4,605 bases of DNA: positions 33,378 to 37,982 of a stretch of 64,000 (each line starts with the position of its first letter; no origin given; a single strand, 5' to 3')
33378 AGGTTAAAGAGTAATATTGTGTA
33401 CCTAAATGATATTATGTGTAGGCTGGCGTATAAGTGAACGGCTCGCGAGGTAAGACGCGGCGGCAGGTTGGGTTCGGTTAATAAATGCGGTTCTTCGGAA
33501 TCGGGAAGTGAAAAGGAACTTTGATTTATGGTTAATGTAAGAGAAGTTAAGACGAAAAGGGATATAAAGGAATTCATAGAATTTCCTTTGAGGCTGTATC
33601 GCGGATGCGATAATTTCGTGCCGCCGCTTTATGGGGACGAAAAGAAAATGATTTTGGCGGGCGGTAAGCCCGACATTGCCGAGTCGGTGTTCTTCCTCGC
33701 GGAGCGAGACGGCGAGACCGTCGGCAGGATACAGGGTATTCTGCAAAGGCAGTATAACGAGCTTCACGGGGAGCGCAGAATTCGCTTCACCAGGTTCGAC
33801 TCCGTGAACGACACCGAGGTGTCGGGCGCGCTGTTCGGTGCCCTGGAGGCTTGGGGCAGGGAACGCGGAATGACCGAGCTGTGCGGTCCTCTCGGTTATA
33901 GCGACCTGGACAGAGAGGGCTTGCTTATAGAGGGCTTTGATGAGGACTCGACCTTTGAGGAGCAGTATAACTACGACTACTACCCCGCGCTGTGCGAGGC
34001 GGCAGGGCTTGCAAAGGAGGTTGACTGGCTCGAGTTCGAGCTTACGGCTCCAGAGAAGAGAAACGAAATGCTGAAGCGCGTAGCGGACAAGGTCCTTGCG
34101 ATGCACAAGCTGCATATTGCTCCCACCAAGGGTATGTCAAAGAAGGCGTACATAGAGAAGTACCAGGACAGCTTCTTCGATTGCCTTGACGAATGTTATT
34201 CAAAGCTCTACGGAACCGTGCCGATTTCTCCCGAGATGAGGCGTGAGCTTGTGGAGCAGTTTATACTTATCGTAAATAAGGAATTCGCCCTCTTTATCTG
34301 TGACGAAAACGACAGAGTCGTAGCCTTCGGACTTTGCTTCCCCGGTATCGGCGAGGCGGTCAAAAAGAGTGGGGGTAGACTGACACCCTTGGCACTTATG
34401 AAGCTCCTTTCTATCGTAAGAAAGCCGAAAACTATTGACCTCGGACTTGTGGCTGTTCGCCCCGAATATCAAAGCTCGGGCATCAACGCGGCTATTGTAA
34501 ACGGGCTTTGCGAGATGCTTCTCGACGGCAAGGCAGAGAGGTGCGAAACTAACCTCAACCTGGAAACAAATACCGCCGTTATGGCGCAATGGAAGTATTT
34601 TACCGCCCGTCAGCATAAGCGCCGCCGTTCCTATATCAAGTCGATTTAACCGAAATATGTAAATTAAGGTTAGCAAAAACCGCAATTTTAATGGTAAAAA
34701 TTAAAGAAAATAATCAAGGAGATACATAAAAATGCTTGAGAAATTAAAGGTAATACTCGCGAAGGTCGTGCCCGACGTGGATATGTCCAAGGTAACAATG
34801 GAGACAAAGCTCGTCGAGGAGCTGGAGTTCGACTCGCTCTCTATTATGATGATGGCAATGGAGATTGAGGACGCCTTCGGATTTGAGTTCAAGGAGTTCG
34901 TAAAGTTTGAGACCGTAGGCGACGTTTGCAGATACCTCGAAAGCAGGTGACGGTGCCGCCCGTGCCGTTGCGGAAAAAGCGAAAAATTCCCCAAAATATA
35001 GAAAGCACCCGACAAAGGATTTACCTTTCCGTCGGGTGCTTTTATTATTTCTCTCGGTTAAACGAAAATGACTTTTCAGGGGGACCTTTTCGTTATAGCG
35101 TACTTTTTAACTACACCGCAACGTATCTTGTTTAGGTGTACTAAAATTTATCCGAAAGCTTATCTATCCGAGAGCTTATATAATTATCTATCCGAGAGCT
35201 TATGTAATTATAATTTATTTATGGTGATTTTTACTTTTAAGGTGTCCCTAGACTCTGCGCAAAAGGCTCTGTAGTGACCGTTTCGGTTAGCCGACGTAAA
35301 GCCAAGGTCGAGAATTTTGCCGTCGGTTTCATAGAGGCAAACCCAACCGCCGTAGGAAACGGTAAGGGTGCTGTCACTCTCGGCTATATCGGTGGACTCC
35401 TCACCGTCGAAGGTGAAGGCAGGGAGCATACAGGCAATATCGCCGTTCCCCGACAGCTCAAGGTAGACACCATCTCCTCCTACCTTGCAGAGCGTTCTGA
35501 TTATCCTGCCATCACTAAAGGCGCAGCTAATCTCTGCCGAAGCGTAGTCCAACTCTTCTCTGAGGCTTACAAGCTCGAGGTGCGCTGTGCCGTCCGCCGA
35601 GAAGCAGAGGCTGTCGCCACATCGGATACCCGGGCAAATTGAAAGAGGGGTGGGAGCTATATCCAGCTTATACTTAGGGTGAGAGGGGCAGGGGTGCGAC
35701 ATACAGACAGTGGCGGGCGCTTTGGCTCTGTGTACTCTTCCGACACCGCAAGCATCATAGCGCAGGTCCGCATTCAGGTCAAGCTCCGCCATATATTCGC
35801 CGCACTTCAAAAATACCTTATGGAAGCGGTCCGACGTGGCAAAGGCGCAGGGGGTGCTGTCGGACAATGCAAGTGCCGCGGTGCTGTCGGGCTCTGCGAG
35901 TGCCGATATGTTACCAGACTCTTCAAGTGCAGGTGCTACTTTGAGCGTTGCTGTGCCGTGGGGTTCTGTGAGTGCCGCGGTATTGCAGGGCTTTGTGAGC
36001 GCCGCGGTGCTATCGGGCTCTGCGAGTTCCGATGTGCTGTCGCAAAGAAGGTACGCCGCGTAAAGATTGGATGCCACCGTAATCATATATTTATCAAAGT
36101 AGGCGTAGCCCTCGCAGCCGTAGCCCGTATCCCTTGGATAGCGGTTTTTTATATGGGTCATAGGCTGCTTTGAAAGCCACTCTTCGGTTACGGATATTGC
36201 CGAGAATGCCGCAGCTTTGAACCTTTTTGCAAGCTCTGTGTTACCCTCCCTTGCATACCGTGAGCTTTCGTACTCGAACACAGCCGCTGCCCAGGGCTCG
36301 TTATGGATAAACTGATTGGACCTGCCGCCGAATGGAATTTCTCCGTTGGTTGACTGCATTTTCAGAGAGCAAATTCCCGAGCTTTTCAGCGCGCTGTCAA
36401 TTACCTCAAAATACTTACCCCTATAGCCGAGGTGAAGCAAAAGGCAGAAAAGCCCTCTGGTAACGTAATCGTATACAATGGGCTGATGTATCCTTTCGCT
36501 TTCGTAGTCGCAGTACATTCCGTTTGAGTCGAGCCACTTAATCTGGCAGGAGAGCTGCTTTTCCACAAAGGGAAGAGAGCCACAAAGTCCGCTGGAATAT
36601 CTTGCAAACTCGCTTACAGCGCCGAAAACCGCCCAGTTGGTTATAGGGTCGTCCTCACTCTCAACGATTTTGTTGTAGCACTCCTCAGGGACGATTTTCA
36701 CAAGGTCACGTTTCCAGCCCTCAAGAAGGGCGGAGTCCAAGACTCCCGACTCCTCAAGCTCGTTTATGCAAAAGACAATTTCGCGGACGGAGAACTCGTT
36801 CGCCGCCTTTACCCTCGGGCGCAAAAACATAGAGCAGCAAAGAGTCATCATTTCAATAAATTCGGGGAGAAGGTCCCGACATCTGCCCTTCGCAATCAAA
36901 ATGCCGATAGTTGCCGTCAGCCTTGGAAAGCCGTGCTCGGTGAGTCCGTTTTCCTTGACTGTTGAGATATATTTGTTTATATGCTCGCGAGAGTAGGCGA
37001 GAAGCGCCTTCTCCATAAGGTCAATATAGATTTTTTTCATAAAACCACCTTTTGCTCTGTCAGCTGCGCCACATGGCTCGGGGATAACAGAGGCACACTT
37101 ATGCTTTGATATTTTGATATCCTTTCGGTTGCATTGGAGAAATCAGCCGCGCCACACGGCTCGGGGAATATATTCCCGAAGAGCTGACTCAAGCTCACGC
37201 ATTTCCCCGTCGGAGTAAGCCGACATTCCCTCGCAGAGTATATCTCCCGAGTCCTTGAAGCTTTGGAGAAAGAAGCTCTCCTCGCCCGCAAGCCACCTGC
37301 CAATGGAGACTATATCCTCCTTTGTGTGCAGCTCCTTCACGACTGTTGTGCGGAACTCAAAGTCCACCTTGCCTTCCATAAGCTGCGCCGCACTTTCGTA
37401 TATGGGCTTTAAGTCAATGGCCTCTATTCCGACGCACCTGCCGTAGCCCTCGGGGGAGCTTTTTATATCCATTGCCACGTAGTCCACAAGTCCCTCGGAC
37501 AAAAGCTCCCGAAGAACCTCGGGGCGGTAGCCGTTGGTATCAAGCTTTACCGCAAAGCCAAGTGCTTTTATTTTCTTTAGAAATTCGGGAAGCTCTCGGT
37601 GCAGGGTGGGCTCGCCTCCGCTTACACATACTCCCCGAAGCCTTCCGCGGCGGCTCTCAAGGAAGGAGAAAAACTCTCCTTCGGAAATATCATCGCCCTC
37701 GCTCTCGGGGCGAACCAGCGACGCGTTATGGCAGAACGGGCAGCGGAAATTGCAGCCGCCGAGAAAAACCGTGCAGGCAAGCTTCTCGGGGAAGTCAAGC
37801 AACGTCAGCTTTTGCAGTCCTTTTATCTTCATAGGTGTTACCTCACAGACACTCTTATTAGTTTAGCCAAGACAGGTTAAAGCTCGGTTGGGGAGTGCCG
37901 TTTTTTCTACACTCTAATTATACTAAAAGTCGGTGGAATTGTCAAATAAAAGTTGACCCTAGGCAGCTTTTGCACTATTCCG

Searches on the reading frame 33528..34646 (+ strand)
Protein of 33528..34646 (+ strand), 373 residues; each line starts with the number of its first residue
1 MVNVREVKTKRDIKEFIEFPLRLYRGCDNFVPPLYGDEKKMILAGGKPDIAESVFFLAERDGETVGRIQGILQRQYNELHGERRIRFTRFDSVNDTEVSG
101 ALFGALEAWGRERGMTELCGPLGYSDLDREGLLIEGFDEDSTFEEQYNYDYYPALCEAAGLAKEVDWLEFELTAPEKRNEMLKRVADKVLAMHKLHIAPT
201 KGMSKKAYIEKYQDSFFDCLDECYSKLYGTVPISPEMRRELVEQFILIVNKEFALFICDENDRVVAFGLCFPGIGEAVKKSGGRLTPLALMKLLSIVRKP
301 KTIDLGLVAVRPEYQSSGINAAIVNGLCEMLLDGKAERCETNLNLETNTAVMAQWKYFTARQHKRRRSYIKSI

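Call 84: search_protein_families(library=pfam, proteins=[window:33528-34646:+], max_evalue=0.00001)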
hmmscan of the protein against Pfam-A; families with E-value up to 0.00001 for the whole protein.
window:33528-34646:+ (373 aa): 1 family
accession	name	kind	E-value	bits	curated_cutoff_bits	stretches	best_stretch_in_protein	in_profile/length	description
PF00583.31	Acetyltransf_1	-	2.8e-06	28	20.7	0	235-341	18-98/116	Acetyltransferase (GNAT) family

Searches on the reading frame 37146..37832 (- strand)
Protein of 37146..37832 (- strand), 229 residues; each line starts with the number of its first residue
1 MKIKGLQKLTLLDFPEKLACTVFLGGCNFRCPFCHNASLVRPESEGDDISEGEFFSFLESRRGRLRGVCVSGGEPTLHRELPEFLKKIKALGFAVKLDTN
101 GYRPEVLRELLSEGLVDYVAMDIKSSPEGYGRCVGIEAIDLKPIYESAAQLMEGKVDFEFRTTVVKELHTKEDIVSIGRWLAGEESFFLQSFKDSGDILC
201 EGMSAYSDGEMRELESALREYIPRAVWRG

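Call 3: search_protein_families(library=pfam, proteins=[window:37146-37832:-], max_evalue=0.01)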
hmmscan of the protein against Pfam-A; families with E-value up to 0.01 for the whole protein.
window:37146-37832:- (229 aa): 2 families
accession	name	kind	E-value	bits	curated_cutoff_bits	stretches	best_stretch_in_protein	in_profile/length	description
PF04055.27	Radical_SAM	-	1.3e-18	68.1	29.5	1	23-165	3-151/166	Radical SAM superfamily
PF13353.11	Fer4_12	-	1.1e-08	35.9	22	1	19-119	7-109/137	4Fe-4S single cluster domain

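Call 4: search_protein_families(library=ncbifam, proteins=[window:37146-37832:-], max_evalue=0.01)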
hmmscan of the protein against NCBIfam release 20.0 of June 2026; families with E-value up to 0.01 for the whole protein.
window:37146-37832:- (229 aa): 47 families (the best 25 are shown)
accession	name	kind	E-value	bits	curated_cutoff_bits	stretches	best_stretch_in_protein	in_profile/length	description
TIGR02495.1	NrdG2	equivalog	3e-62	209.4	131.15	1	3-193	2-193/193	anaerobic ribonucleoside-triphosphate reductase activating protein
TIGR02493.1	PFLA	equivalog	2.8e-16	59.6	231.75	1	10-168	9-169/235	pyruvate formate-lyase-activating protein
TIGR04041.1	activase_YjjW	hypoth_equivalog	4.3e-15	55.9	250.2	2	54-219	98-266/276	YjjW family glycine radical enzyme activase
TIGR02494.1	PFLE_PFLC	subfamily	6.8e-13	48.5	174.35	2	67-182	126-240/293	glycyl-radical enzyme activating protein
TIGR04317.1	W_rSAM_matur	equivalog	1.2e-10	41.1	380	1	26-159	13-144/349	tungsten cofactor oxidoreductase radical SAM maturase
NF038283.1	viperin_w_prok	equivalog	3e-10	39.7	180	1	26-177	11-174/281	viperin family antiviral radical SAM protein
NF043069.1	T4HPD_activ_SAM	equivalog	5.6e-10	39.1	425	2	67-173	126-230/299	trans-4-hydroxy-L-proline dehydratase activase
TIGR04003.1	rSAM_BssD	equivalog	9.7e-10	38.1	496.45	2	4-37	4-36/314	[benzylsuccinate synthase]-activating enzyme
NF045646.2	rSAM_Se_TrsS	equivalog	2.4e-09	36.3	490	1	20-103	86-172/441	radical SAM (seleno)protein TrsS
TIGR02668.1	moaA_archaeal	equivalog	5.2e-09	35.5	325.25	1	26-117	19-110/303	GTP 3',8-cyclase MoaA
TIGR03963.1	rSAM_QueE_Clost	equivalog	5.3e-09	36.1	260.1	1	17-126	19-125/219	putative 7-carboxy-7-deazaguanine synthase QueE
TIGR02826.1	RNR_activ_nrdG3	equivalog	1e-08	35.1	151.7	1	9-97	7-94/148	anaerobic ribonucleoside-triphosphate reductase activating protein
TIGR02491.1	NrdG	equivalog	1.9e-08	34.4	126.1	1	18-90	16-92/154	anaerobic ribonucleoside-triphosphate reductase activating protein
NF008356.0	PRK11145.1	equivalog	3.3e-08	33.1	375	1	20-126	23-134/246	pyruvate formate lyase 1-activating protein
TIGR02666.1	moaA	equivalog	3.6e-08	32.8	284.05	1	27-105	20-104/336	GTP 3',8-cyclase MoaA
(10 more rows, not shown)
